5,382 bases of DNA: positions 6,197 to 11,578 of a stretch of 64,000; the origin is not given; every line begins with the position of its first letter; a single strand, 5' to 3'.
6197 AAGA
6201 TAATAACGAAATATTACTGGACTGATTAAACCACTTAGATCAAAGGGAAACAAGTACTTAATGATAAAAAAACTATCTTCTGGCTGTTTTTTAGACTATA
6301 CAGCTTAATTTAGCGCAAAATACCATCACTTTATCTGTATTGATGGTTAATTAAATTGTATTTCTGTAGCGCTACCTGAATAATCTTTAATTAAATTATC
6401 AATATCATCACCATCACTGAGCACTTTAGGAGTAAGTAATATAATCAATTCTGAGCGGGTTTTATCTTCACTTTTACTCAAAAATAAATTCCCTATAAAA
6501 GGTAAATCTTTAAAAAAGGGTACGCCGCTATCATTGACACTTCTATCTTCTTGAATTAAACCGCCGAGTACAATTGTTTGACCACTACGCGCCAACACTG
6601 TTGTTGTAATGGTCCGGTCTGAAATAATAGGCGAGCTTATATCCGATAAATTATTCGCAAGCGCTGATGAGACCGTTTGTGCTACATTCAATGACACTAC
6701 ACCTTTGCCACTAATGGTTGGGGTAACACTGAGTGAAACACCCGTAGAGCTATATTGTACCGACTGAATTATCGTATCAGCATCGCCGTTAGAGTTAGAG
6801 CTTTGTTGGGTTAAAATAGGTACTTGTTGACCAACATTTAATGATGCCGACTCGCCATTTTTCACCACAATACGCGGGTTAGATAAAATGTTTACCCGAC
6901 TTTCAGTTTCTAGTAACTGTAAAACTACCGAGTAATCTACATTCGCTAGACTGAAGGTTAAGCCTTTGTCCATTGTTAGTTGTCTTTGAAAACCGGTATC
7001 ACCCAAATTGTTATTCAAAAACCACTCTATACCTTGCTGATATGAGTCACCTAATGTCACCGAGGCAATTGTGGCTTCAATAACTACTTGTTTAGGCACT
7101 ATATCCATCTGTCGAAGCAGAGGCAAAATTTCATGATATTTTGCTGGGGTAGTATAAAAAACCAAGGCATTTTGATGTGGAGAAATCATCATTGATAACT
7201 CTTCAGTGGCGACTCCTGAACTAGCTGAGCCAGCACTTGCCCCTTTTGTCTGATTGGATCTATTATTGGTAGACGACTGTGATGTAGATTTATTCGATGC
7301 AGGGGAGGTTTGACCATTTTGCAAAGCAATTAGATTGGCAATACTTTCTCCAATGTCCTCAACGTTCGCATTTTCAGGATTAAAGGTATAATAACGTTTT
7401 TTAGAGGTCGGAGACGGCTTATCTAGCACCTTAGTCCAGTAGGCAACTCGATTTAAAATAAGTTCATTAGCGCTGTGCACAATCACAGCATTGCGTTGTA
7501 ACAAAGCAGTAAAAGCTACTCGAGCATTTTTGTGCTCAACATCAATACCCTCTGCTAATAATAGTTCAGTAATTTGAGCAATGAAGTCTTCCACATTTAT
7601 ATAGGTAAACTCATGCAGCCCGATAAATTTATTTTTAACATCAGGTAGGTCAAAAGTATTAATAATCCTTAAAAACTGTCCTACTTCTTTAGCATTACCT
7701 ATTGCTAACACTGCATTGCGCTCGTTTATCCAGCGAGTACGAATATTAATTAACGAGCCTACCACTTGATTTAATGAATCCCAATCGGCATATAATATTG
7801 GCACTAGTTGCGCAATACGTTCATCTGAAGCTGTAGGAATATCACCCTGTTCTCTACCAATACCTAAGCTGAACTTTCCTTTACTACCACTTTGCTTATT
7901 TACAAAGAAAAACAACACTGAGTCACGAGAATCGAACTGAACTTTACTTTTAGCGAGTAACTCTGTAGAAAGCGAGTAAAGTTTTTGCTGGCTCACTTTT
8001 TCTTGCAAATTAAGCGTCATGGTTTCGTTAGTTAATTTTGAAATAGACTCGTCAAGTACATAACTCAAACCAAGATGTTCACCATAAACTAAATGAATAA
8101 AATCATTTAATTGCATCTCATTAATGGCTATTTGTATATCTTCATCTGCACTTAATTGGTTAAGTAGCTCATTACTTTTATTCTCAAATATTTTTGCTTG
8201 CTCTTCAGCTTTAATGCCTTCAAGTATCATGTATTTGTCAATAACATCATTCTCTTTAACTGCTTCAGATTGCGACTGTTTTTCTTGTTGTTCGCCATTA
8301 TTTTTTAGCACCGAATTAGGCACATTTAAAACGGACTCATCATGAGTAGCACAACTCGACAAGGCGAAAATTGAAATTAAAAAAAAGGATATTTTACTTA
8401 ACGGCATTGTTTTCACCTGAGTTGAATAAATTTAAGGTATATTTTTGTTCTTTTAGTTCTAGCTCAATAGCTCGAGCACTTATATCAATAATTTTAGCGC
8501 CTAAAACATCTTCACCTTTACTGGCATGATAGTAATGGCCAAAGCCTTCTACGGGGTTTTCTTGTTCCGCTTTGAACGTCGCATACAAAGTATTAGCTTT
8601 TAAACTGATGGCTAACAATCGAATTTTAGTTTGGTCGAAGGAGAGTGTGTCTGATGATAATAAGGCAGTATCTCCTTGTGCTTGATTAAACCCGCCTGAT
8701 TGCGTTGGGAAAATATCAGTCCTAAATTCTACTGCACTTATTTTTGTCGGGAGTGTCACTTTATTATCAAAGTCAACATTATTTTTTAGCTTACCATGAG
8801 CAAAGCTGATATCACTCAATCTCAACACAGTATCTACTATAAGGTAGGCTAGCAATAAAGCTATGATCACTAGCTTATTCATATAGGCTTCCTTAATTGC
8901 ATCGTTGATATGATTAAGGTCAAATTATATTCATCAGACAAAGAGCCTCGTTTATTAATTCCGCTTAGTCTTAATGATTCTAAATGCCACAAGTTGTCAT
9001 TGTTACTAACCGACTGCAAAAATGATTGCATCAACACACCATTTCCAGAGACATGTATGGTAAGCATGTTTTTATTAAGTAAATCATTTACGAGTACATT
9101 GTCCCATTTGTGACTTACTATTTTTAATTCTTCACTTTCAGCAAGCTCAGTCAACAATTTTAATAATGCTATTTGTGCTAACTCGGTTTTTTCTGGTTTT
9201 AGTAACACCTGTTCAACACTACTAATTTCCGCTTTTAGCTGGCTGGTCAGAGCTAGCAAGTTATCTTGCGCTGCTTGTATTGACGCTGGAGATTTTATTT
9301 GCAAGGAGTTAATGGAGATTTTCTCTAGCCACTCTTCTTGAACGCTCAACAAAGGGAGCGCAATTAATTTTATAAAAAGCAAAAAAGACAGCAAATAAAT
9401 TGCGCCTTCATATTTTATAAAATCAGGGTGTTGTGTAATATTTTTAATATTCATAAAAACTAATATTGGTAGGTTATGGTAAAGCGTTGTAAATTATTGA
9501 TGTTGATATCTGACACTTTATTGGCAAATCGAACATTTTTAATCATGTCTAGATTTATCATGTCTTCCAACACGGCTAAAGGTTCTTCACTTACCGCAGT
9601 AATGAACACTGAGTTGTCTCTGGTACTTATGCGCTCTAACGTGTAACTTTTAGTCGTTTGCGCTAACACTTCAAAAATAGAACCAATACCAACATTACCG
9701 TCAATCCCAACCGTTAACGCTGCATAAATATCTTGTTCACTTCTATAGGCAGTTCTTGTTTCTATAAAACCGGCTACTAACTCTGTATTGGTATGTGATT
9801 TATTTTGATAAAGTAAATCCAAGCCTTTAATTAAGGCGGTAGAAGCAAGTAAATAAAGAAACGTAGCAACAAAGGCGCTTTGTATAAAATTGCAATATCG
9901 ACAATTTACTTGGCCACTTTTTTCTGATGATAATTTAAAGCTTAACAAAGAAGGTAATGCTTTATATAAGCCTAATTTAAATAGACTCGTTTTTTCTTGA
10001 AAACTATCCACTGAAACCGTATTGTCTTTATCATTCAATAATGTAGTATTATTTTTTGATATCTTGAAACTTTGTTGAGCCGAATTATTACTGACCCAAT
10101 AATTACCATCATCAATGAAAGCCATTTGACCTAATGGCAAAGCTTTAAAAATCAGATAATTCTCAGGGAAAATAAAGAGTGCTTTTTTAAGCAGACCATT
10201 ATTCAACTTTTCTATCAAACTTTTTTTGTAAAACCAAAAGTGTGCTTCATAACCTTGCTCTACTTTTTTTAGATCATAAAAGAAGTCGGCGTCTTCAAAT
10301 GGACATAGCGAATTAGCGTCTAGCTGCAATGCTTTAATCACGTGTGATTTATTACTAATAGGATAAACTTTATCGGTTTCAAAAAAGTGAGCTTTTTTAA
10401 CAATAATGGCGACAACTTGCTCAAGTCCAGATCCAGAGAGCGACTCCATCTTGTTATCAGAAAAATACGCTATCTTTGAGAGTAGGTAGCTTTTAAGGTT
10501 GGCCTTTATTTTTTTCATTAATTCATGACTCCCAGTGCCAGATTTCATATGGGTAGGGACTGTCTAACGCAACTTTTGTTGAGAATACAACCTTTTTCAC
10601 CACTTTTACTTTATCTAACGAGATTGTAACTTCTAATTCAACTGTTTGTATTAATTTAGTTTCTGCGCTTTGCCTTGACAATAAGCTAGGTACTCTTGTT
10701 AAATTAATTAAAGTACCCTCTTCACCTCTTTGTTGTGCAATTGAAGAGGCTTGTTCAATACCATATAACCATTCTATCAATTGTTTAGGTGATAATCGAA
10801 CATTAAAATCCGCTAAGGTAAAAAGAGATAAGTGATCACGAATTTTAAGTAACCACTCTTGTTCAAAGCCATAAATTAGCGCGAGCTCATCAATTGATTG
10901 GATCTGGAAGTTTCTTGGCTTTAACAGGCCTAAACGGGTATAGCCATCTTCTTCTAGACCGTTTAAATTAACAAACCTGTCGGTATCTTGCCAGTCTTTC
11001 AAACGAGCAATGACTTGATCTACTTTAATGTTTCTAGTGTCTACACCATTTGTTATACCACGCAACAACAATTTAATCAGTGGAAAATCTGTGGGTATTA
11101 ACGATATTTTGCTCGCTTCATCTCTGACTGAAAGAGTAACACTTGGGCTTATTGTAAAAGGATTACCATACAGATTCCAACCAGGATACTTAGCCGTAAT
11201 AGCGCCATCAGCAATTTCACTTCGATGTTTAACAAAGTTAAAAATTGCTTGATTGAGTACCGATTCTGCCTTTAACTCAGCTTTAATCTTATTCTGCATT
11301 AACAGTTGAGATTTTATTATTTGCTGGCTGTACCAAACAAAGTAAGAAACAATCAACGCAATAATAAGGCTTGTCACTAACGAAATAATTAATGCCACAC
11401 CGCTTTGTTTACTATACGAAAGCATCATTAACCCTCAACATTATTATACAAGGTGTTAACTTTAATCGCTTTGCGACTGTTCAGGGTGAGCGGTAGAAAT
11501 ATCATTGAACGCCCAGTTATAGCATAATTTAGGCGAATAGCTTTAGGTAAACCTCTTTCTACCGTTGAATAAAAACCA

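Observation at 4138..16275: Putative S-layer protein with its own dedicated type II secretion system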

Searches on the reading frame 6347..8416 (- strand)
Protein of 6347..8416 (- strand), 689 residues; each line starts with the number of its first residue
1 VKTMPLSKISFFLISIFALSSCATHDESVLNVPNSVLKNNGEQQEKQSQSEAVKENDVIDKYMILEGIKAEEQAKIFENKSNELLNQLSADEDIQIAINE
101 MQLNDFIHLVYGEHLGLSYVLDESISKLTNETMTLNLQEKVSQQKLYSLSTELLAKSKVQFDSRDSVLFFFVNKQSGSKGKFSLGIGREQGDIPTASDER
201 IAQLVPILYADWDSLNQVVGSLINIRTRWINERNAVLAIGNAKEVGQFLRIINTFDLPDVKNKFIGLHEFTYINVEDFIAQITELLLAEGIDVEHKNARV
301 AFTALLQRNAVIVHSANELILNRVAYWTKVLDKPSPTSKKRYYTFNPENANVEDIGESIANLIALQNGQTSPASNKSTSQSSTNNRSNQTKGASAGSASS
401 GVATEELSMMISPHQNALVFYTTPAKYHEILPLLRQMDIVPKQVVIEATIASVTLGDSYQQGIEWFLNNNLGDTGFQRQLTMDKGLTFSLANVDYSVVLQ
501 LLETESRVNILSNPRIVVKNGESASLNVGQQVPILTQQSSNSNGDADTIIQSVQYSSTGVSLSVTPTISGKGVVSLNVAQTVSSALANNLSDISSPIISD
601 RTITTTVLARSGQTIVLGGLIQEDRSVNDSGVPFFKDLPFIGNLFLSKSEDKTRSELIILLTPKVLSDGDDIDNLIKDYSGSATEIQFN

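Call 3: search_protein_families(library=pfam, proteins=[window:6347-8416:-], max_evalue=0.01)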
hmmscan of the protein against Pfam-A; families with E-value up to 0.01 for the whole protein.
window:6347-8416:- (689 aa): 2 families
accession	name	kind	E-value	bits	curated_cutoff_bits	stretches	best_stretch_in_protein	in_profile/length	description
PF00263.26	Secretin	-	1.2e-46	158.8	27.5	1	502-666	2-168/169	Bacterial type II and III secretion system protein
PF03958.22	Secretin_N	-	2e-08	34.7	28.2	0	344-443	3-69/69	Bacterial type II/III secretion system short domain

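Call 8: search_protein_families(library=ncbifam, proteins=[window:6347-8416:-], max_evalue=0.01)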
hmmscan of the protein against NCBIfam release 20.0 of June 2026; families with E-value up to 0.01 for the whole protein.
window:6347-8416:- (689 aa): 8 families
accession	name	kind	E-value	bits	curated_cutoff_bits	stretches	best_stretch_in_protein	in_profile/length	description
TIGR02517.1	type_II_gspD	equivalog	1.4e-85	288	351.35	2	485-675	407-599/600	type II secretion system secretin GspD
TIGR02515.1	IV_pilus_PilQ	subfamily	1.8e-45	155.7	284.35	2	485-666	247-427/428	type IV pilus secretin PilQ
TIGR02519.1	pilus_MshL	equivalog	5.8e-41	140.4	250.2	1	417-666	9-290/290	pilus (MSHA type) biogenesis protein MshL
TIGR02516.1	type_III_yscC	equivalog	2e-29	102.5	238.45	1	397-667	189-462/463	type III secretion system outer membrane ring subunit SctC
NF010083.0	PRK13568.1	equivalog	8.8e-28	97.2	554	1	397-667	142-418/419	DNA uptake porin HofQ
NF042912.1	Amuc_1098_fam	equivalog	9e-21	73.6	750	1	584-666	716-796/805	Amuc_1098 family type IV pilus outer membrane protein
NF011873.0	PRK15346.1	equivalog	7.9e-20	71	524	1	397-653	225-481/499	EscC/YscC/HrcC family type III secretion system outer membrane ring protein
NF007851.2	PRK10560.1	exception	9.1e-20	70.8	598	1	408-667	145-410/412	DNA uptake porin HofQ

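Call 29: find_related_loci(query=window:6347-8416:-, collection=genome_contigs, flank=10000)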
Query window:6347-8416:- (689 aa) in genome_contigs; peptide patterns used: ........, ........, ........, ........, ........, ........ (x = any residue, [..] = any of these).
143 stretches matched a pattern; 1 encode a relative of the query (tblastn E <= 1e-3); 1 distinct loci.
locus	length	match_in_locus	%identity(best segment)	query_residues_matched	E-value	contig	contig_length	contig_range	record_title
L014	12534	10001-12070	79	1-689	0e+0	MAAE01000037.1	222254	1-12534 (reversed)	Colwellia sp. 39_35_sub15_T18 BD02T18sub15_scaffold_2, whole genome shotgun sequence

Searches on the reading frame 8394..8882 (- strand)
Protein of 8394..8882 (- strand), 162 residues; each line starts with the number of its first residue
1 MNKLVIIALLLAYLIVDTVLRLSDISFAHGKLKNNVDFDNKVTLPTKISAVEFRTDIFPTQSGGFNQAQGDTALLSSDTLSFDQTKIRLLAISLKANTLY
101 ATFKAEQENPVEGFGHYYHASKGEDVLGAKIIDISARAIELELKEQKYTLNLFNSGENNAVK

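Call 3: search_protein_families(library=pfam, proteins=[window:8394-8882:-], max_evalue=0.01)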
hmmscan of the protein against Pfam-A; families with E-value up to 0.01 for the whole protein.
window:8394-8882:- (162 aa): 0 families

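Call 8: search_protein_families(library=ncbifam, proteins=[window:8394-8882:-], max_evalue=0.01)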
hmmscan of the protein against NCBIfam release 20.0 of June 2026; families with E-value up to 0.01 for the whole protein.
window:8394-8882:- (162 aa): 0 families

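Call 58: search_protein_families(library=pfam, proteins=[window:8394-8882:-], max_evalue=10)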
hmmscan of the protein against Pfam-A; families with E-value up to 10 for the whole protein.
window:8394-8882:- (162 aa): 2 families
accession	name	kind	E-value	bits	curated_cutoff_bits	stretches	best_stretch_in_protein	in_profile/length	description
PF04619.18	Adhesin_Dr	-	0.066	13.6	23.6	1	71-152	54-132/139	Dr-family adhesin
PF04000.20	Sas10_Utp3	-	0.069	14.2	30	1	75-110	33-69/87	Sas10/Utp3/C1D family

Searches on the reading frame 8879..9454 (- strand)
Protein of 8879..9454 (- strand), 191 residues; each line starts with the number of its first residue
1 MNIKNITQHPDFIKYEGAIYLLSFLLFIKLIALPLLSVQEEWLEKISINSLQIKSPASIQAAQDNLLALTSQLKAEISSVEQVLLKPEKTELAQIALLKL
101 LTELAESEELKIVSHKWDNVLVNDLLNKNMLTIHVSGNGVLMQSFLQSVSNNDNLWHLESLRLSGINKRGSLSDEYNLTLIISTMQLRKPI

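Call 3: search_protein_families(library=pfam, proteins=[window:8879-9454:-], max_evalue=0.01)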
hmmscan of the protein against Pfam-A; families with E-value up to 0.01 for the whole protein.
window:8879-9454:- (191 aa): 1 family
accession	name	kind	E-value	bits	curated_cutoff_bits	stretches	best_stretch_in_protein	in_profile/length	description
PF04350.18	PilO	-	0.00012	22.6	22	1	60-172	19-128/145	Pilus assembly protein, PilO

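Call 8: search_protein_families(library=ncbifam, proteins=[window:8879-9454:-], max_evalue=0.01)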
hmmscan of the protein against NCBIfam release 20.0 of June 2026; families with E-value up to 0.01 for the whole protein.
window:8879-9454:- (191 aa): 2 families
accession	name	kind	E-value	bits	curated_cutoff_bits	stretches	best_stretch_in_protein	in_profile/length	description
NF040576.1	T2SS_GspM_XpsM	equivalog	0.0022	17.6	60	1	19-116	7-103/180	type II secretion system protein GspM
TIGR00345.1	GET3_arsA_TRC40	subfamily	0.0033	17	135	1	35-151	145-267/299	TRC40/GET3/ArsA family transport-energizing ATPase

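Call 58: search_protein_families(library=pfam, proteins=[window:8879-9454:-], max_evalue=10)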
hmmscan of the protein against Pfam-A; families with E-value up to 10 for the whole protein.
window:8879-9454:- (191 aa): 1 family
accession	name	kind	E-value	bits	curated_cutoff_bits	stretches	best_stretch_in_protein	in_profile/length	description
PF04350.18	PilO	-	0.00012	22.6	22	1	60-172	19-128/145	Pilus assembly protein, PilO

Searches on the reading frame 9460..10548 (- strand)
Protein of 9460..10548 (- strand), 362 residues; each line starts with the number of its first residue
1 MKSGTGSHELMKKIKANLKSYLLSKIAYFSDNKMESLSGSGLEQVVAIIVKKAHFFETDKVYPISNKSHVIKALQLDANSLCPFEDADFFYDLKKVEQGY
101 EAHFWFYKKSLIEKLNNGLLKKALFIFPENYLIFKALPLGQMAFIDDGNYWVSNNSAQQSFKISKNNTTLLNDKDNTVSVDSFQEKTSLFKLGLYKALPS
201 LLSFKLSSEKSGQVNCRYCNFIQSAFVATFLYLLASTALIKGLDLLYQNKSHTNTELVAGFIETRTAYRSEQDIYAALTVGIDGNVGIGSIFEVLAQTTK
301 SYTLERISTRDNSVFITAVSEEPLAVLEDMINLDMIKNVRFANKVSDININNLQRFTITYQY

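Call 3: search_protein_families(library=pfam, proteins=[window:9460-10548:-], max_evalue=0.01)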
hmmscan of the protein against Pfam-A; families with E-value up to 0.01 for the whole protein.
window:9460-10548:- (362 aa): 0 families

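Call 8: search_protein_families(library=ncbifam, proteins=[window:9460-10548:-], max_evalue=0.01)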
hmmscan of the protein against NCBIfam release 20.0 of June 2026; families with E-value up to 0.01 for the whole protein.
window:9460-10548:- (362 aa): 0 families

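Call 58: search_protein_families(library=pfam, proteins=[window:9460-10548:-], max_evalue=10)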
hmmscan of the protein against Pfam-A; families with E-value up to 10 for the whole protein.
window:9460-10548:- (362 aa): 1 family
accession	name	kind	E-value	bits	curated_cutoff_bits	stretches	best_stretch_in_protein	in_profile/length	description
PF01475.25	FUR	-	0.031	14.8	23.1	1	258-314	14-70/121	Ferric uptake regulator family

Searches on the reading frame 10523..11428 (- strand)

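Call 3: search_protein_families(library=pfam, proteins=[window:10523-11428:-], max_evalue=0.01)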
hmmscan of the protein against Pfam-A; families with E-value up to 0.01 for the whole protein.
window:10523-11428:- (301 aa): 1 family
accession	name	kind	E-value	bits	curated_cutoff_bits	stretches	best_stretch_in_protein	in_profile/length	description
PF21687.3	T2SSK_1st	-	2.3e-07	32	26.2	1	134-202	35-104/107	Type II secretion system (T2SS), protein K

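Call 8: search_protein_families(library=ncbifam, proteins=[window:10523-11428:-], max_evalue=0.01)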
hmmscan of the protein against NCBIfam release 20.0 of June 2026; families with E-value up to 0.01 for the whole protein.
window:10523-11428:- (301 aa): 1 family
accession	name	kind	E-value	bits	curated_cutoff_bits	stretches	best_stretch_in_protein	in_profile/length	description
NF037980.1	T2SS_GspK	equivalog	3.9e-12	46.3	130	1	8-244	1-251/307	type II secretion system minor pseudopilin GspK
